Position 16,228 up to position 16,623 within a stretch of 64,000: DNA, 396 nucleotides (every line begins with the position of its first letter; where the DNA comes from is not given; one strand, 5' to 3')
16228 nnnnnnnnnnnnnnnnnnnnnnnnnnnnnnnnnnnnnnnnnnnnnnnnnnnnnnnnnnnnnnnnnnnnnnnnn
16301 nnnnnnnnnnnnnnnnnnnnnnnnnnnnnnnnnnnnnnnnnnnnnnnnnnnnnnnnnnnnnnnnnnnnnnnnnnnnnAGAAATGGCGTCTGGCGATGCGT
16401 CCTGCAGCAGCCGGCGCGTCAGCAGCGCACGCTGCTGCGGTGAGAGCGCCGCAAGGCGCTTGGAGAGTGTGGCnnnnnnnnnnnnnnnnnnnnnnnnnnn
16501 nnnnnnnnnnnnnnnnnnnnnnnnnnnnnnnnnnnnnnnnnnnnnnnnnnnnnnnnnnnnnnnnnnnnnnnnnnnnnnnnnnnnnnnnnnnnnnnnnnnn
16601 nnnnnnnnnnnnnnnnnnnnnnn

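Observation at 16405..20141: Both free-standing halogenases carry the same N-terminal docking-like helix as the downstream NRPS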

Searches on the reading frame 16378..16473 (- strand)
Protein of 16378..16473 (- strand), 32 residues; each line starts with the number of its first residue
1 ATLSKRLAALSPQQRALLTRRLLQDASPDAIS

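Call 30: search_solved_structures(query=A1, max_evalue=10, show_alignments=5)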
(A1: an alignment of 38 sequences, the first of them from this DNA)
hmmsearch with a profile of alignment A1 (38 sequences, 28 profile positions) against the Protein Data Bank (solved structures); distinct sequences matched with E-value up to 10: 51.
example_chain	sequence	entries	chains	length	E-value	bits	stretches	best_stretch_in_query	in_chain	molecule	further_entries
9zem_A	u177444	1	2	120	6.6e-07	32.1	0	5-14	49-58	HeliScrew4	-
7sq3_A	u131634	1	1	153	1.2e-05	28.2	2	10-28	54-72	Designed trefoil knot protein, variant 1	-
7sq4_A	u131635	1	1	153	1.7e-05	27.7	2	10-28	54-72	Designed trefoil knot protein, variant 2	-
7sq5_A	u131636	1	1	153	0.00045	23.1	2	10-28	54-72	Designed trefoil knot protein, variant 3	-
3w4q_A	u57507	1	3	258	0.023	17.7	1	8-23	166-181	Beta-lactamase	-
7doo_A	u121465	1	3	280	0.027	17.4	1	8-23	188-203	Beta-lactamase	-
7d5j_A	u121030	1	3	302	0.033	17.2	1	8-23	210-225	PenA Beta-lactamase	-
4qhc_A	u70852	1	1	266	0.035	17.1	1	9-19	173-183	Beta-lactamase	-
9hit_A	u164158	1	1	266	0.035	17.1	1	9-19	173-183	Beta-lactamase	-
4qb8_A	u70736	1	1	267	0.035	17.1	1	9-19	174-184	Beta-lactamase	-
2gdn_A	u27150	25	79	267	0.035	17.1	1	9-19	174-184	Beta-lactamase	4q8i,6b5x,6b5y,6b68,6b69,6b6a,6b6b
7a74_A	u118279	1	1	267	0.035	17.1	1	9-19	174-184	Beta-lactamase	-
3zhh_A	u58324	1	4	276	0.038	17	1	9-19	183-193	BETA-LACTAMASE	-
6n14_A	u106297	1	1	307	0.04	16.9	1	9-19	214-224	Beta-lactamase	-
2n83_A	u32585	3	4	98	0.042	16.9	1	9-25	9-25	Tumor necrosis factor receptor superfamily member 16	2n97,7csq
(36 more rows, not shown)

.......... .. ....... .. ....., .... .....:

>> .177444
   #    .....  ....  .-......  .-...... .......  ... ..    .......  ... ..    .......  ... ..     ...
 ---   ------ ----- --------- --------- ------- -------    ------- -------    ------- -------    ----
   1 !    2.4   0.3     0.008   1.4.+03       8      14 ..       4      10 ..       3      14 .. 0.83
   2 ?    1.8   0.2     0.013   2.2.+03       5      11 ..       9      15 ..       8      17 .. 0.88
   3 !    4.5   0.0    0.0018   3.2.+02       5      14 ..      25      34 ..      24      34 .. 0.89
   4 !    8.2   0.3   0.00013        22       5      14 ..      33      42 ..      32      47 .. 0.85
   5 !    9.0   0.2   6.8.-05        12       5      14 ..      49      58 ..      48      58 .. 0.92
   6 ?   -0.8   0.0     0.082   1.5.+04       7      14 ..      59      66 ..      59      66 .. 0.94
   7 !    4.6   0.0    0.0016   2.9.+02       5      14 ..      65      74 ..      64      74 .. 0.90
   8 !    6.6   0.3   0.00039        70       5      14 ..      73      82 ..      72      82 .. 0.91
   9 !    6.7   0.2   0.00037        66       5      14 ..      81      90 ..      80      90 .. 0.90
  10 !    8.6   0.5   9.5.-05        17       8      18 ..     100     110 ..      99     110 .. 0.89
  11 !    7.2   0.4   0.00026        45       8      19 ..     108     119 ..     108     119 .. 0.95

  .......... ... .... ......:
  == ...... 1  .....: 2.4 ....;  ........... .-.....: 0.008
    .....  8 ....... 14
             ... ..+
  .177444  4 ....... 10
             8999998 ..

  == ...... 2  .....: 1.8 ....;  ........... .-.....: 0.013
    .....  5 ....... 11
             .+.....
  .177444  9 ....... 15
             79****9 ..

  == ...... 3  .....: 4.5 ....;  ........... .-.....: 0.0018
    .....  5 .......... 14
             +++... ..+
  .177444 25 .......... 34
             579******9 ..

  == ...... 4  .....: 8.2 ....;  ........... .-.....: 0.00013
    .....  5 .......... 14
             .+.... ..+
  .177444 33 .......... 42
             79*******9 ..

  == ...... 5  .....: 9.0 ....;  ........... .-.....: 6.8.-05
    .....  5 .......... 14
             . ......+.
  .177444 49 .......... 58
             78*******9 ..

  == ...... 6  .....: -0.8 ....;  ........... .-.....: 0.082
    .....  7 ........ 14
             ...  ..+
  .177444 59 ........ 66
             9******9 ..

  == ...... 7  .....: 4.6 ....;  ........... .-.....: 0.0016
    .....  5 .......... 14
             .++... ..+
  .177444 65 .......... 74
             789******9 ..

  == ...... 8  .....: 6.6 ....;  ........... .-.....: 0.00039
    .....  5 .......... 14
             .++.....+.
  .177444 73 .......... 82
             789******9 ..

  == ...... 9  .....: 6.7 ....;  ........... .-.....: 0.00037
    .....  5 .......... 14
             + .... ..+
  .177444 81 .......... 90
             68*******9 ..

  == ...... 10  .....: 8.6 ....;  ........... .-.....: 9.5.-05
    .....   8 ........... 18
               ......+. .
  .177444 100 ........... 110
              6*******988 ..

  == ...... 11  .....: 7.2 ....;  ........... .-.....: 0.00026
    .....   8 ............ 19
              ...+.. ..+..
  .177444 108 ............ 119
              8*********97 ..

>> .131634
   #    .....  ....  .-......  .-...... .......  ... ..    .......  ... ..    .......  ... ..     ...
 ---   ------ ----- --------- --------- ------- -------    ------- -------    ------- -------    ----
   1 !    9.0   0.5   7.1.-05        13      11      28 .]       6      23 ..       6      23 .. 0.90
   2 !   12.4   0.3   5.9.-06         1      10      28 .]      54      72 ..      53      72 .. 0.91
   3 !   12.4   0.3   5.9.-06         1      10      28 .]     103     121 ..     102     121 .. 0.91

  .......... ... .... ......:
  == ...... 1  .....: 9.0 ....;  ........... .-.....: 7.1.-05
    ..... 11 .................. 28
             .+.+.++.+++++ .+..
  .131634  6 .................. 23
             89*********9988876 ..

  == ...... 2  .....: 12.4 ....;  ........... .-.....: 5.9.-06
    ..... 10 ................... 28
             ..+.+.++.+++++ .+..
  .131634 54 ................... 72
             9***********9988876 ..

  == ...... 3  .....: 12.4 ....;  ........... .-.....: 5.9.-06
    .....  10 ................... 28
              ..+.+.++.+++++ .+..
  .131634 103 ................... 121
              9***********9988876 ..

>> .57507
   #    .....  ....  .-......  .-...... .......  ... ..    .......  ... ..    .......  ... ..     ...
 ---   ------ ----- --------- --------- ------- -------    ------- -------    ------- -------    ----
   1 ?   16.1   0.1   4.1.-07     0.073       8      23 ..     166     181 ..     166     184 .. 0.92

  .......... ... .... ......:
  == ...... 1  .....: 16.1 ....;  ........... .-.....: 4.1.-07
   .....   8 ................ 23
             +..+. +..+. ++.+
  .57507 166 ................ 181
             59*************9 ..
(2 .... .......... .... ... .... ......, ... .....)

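Call 79: search_protein_representatives(alignment_id=A5)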
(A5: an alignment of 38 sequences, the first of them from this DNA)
Query: 38 sequences, 32 profile positions. Proteins with E-value up to 0.001 (for the whole library): 180; up to 1e-10: 3; up to 1e-30: 0. The best 150 are listed.
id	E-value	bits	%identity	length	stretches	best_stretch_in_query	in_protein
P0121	2.5e-17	78.3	-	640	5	1-24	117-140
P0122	1.3e-15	72.8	-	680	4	1-32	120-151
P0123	4.4e-14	67.9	-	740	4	1-26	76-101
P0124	1.8e-08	50.0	-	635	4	1-25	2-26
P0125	1.9e-08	49.9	-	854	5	1-28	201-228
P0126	6.8e-08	48.2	-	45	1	1-31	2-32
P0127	1.9e-07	46.7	-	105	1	2-32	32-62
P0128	3.3e-07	46.0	-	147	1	1-29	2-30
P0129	4.3e-07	45.6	-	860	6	5-28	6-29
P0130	5.6e-07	45.2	-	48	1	1-30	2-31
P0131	6.0e-07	45.1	-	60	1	1-28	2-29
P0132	9.7e-07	44.5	-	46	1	1-30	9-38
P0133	1.1e-06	44.3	-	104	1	1-31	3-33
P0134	1.1e-06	44.2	-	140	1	1-29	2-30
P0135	1.6e-06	43.8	-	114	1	2-26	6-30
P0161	1.6e-05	40.6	-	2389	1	1-25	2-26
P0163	2.0e-05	40.2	-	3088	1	1-25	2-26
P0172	4.8e-05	39.0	-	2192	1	1-30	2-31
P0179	7.1e-05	38.5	-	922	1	1-25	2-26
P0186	8.8e-05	38.2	-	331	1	1-31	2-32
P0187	9.1e-05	38.2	-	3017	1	1-27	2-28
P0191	1.1e-04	37.9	-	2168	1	1-28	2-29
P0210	1.8e-04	37.2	-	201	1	1-32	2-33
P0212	1.9e-04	37.2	-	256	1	1-28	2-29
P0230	3.1e-04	36.5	-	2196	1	1-28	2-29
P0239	3.7e-04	36.2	-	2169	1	1-27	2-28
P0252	5.1e-04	35.8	-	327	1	2-28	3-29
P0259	6.1e-04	35.5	-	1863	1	1-30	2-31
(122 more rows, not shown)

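Call 81: search_protein_families(library=pfam, proteins=[P0121, P0122, P0123, P0124, P0125, P0129, P0179, P0186, P0252, P0210], max_evalue=0.01)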
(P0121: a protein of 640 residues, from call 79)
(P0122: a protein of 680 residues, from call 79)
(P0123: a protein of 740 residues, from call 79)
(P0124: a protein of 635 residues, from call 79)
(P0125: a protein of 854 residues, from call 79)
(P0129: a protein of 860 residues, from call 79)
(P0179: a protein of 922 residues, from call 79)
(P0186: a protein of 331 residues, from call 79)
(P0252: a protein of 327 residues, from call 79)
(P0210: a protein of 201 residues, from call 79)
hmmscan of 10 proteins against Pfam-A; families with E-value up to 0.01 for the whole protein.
P0121 (640 aa): 0 families

P0122 (680 aa): 0 families

P0123 (740 aa): 0 families

P0124 (635 aa): 0 families

P0125 (854 aa): 0 families

P0129 (860 aa): 0 families

P0179 (922 aa): 7 families
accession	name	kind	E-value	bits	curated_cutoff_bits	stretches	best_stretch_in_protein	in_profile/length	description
PF07993.18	NAD_binding_4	-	4e-69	233.1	20.1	1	68-304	1-258/258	Male sterility protein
PF16911.10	PapA_C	-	6.2e-17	62.1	30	1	699-879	11-201/203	Phthiocerol/phthiodiolone dimycocerosyl transferase C-terminus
PF01370.27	Epimerase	-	5.1e-13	49.4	20.9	1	66-261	1-176/240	NAD dependent epimerase/dehydratase family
PF00668.25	Condensation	-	1.4e-11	44.2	30.6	1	492-913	16-440/456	Condensation domain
PF01073.25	3Beta_HSD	-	1.2e-07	31.5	22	1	68-245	2-163/280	3-beta hydroxysteroid dehydrogenase/isomerase family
PF07247.17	AATase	-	1.5e-05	24.2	22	1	581-891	140-487/500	Alcohol acetyltransferase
PF16363.11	GDP_Man_Dehyd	-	0.0024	17.8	27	1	68-254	2-180/332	GDP-mannose 4,6 dehydratase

P0186 (331 aa): 8 families
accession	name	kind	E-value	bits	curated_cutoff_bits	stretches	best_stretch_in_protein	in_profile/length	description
PF08241.18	Methyltransf_11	-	7.5e-18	65.4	21.2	1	151-245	1-94/95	Methyltransferase domain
PF13649.12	Methyltransf_25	-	1.3e-16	61.4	27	1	150-242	1-97/97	Methyltransferase domain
PF13847.12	Methyltransf_31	-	3.6e-11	43.4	27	1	147-249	4-112/145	Methyltransferase domain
PF08242.18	Methyltransf_12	-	3.8e-08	34.4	30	1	151-244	1-98/98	Methyltransferase domain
PF01209.24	Ubie_methyltran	-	4.4e-07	29.9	20.1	1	144-248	45-153/233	ubiE/COQ5 methyltransferase family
PF13489.12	Methyltransf_23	-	2.8e-06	27.6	27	1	138-260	14-128/164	Methyltransferase domain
PF02353.26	CMAS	-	0.0005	19.9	27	1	146-251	62-169/273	Mycolic acid cyclopropane synthetase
PF03291.22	mRNA_G-N7_MeTrfase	-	0.0083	15.7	26.6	0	149-191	64-105/315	mRNA (guanine-N(7))-methyltransferase domain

P0252 (327 aa): 11 families
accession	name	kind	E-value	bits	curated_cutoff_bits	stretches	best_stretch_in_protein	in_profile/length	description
PF08241.18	Methyltransf_11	-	1.1e-20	74.5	21.2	1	144-238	1-94/95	Methyltransferase domain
PF13649.12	Methyltransf_25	-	6.3e-19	68.9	27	1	144-235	2-97/97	Methyltransferase domain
PF13847.12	Methyltransf_31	-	1.3e-14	54.5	27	1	138-241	2-111/145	Methyltransferase domain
PF08242.18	Methyltransf_12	-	4.1e-12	47.1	30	1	144-237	1-98/98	Methyltransferase domain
PF13489.12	Methyltransf_23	-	2.2e-08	34.4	27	1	124-244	9-121/164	Methyltransferase domain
PF01209.24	Ubie_methyltran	-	5.5e-08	32.9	20.1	1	138-238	46-150/233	ubiE/COQ5 methyltransferase family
PF02353.26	CMAS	-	0.00035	20.4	27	1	133-246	56-171/273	Mycolic acid cyclopropane synthetase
PF01728.25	FtsJ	-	0.00038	20.9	24.1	1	137-202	19-82/181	FtsJ-like methyltransferase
PF02390.23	Methyltransf_4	-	0.004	17.1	24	0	142-184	4-46/173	Putative methyltransferase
PF05148.21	Methyltransf_8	-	0.0076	16.6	27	0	191-269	109-187/219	Hypothetical methyltransferase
PF03291.22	mRNA_G-N7_MeTrfase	-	0.0089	15.6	26.6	0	142-183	64-105/315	mRNA (guanine-N(7))-methyltransferase domain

P0210 (201 aa): 9 families
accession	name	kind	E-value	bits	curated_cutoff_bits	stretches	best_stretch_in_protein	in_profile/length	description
PF13847.12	Methyltransf_31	-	1.6e-11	44.5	27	1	136-201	4-75/145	Methyltransferase domain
PF13649.12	Methyltransf_25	-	1.8e-10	41.8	27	1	139-201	1-65/97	Methyltransferase domain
PF08241.18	Methyltransf_11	-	8.5e-09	36.4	21.2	1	140-201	1-61/95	Methyltransferase domain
PF05175.20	MTS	-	1.1e-05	25.6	23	1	132-185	30-81/170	Methyltransferase small domain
PF08242.18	Methyltransf_12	-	9.2e-05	23.5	30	1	140-186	1-53/98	Methyltransferase domain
PF13489.12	Methyltransf_23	-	0.00029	21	27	1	124-189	12-75/164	Methyltransferase domain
PF06325.19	PrmA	-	0.00056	19.9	22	1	123-185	149-210/296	Ribosomal protein L11 methyltransferase (PrmA)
PF07021.18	MetW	-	0.0013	18.9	21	1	135-198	13-73/193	Methionine biosynthesis protein MetW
PF09445.16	Methyltransf_15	-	0.0058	16.6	22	1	137-184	2-47/165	RNA cap guanine-N2 methyltransferase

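Call 84: find_encoding_contigs(protein=P0124, flank=10000, max_places=2)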
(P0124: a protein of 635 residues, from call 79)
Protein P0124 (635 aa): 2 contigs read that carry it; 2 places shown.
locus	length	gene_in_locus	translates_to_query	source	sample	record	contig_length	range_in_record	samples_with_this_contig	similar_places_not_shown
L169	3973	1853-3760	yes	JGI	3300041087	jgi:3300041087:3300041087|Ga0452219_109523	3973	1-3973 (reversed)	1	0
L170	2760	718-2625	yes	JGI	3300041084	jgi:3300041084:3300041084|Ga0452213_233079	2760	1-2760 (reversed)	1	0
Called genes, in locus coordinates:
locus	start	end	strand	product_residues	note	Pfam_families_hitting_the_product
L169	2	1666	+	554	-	?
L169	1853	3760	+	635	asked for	-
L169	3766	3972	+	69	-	?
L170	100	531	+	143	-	-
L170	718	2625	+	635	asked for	-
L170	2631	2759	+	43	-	?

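Call 85: search_protein_families(library=pfam, proteins=[L169:2-1666:+, L170:100-531:+], max_evalue=0.01)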
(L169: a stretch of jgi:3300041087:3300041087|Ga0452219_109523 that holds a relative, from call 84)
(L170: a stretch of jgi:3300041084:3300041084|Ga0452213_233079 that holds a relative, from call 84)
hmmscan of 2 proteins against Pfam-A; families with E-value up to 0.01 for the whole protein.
L169:2-1666:+ (554 aa): 0 families

L170:100-531:+ (143 aa): 0 families

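Call 86: find_encoding_contigs(protein=P0121, flank=10000, max_places=2)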
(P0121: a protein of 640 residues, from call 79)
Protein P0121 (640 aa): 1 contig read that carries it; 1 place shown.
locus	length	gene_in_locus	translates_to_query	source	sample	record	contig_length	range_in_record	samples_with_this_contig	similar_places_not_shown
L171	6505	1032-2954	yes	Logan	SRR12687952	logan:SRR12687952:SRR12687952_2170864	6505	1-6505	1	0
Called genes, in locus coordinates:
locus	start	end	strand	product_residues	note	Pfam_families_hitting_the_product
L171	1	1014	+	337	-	?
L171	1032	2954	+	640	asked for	-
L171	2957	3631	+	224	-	-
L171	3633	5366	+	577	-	PF13941:MutL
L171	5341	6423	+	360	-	PF13375:RnfC_N (faint)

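Call 102: list_cluster_members(proteins=[P0161, P0163, P0172, P0187, P0191, P0230, P0239, P0259, P0186, P0212])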
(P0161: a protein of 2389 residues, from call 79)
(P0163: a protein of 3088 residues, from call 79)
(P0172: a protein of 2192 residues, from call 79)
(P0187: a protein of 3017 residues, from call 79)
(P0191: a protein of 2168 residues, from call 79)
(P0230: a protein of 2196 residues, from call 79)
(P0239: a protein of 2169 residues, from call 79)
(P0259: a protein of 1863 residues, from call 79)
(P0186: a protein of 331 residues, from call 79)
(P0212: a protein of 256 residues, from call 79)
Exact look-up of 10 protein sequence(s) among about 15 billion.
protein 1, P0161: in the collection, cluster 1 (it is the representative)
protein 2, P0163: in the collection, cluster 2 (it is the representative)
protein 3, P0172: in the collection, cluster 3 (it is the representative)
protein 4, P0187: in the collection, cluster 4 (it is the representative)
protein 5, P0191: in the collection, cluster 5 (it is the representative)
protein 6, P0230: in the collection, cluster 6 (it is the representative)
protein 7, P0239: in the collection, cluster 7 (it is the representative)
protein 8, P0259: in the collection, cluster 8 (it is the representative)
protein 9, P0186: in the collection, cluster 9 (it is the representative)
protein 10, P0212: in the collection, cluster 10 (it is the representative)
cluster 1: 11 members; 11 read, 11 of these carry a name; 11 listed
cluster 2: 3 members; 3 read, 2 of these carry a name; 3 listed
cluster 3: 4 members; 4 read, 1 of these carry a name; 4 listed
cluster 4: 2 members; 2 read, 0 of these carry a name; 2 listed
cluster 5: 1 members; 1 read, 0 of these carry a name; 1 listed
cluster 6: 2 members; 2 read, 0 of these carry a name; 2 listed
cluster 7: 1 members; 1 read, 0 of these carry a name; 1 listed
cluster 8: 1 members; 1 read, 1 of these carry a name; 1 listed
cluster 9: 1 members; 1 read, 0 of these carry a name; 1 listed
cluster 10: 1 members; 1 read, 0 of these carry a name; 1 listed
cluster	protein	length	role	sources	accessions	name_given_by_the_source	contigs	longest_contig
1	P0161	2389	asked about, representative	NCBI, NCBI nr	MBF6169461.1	amino acid adenylation domain-containing protein, partial [Streptomyces gardneri] | amino acid adenylation domain-containing protein [Streptomyces gardneri]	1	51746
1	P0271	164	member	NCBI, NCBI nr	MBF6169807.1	hypothetical protein IU486_34625, partial [Streptomyces gardneri] | hypothetical protein [Streptomyces gardneri]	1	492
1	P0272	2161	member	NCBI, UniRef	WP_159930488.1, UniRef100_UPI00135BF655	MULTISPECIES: non-ribosomal peptide synthetase, partial [Nocardia] | non-ribosomal peptide synthetase n=1 Tax=Nocardia TaxID=1817 RepID=UPI00135BF655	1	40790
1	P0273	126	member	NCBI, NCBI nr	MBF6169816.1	hypothetical protein IU486_34670, partial [Streptomyces gardneri] | hypothetical protein [Streptomyces gardneri]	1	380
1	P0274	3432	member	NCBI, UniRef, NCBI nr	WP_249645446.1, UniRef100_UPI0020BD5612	non-ribosomal peptide synthetase [Nocardia sputi] | non-ribosomal peptide synthetase n=1 Tax=Nocardia sputi TaxID=2943705 RepID=UPI0020BD5612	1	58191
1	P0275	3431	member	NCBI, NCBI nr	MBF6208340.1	amino acid adenylation domain-containing protein [Streptomyces gardneri]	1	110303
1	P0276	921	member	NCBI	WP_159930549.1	non-ribosomal peptide synthetase, partial [Nocardia sputi]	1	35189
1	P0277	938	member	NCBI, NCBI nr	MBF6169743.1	amino acid adenylation domain-containing protein [Streptomyces gardneri]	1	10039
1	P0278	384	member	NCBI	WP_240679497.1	condensation domain-containing protein, partial [Nocardia sp. CY15]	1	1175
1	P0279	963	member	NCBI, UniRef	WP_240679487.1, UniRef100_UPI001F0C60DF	amino acid adenylation domain-containing protein, partial [Nocardia sp. CY15] | amino acid adenylation domain-containing protein n=2 Tax=Nocardia TaxID=1817 ...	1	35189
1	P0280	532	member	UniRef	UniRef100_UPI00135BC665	condensation domain-containing protein n=2 Tax=Nocardia TaxID=1817 RepID=UPI00135BC665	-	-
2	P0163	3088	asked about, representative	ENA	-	-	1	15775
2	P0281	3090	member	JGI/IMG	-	amino acid adenylation domain-containing protein/non-ribosomal peptide synthase protein ...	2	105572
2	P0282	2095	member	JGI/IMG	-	amino acid adenylation domain-containing protein/non-ribosomal peptide synthase protein ...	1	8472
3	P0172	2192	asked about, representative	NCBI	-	-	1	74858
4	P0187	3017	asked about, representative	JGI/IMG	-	-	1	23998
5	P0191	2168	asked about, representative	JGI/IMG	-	-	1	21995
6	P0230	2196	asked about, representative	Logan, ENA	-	-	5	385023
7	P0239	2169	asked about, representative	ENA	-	-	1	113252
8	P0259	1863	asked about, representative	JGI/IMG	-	myxalamid-type polyketide synthase MxaE and MxaD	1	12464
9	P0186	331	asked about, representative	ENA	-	-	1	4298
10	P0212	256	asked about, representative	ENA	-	-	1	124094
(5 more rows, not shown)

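Call 103: find_encoding_contigs(protein=P0212, flank=10000, max_places=1)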
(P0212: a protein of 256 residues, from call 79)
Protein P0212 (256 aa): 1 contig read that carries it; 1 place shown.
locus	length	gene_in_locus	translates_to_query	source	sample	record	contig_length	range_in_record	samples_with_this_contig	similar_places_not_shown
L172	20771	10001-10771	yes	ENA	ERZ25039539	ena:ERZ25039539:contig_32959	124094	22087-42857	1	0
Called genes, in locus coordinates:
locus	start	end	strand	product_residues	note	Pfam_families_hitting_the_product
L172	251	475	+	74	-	-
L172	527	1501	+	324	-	PF00005:ABC_tran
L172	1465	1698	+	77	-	-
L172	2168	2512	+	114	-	-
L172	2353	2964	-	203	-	-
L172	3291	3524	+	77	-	-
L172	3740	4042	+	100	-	-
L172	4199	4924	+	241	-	PF22624:AASDHPPT_N, PF01648:ACPS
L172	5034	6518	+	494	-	PF00535:Glycos_transf_2, PF13641:Glyco_tranf_2_3 (weak)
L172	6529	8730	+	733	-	PF00550:PP-binding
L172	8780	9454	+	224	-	PF03033:Glyco_transf_28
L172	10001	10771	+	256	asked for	PF00975:Thioesterase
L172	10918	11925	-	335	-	PF08240:ADH_N, PF00107:ADH_zinc_N, PF13602:ADH_zinc_N_2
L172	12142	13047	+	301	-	PF01738:DLH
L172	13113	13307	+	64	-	-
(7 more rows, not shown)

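Call 104: find_encoding_contigs(protein=P0252, flank=10000, max_places=1)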
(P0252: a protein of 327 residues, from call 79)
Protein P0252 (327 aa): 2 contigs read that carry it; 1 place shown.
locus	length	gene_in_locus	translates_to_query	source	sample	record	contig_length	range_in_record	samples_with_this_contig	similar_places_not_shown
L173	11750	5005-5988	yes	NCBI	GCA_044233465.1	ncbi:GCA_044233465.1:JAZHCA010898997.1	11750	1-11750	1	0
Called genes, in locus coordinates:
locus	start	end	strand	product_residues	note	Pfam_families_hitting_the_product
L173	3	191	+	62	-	?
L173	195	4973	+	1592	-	PF00109:ketoacyl-synt, PF02801:Ketoacyl-synt_C, PF16197:KAsynt_C_assoc, PF22336:RhiE-like_linker, PF22621:CurL-like_PKS_C, PF00698:Acyl_transf_1, PF21394:Beta-ketacyl_N, PF00106:adh_short, +3 more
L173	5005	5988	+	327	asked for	PF01209:Ubie_methyltran, PF13489:Methyltransf_23, PF08241:Methyltransf_11, PF08242:Methyltransf_12, PF13649:Methyltransf_25, PF13847:Methyltransf_31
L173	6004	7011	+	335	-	PF00975:Thioesterase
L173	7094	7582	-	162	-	-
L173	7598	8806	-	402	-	PF01656:CbiA, PF02374:ArsA_ATPase, PF10609:ParA (weak), PF13614:AAA_31, PF17886:ArsA_HSP20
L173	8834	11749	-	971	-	?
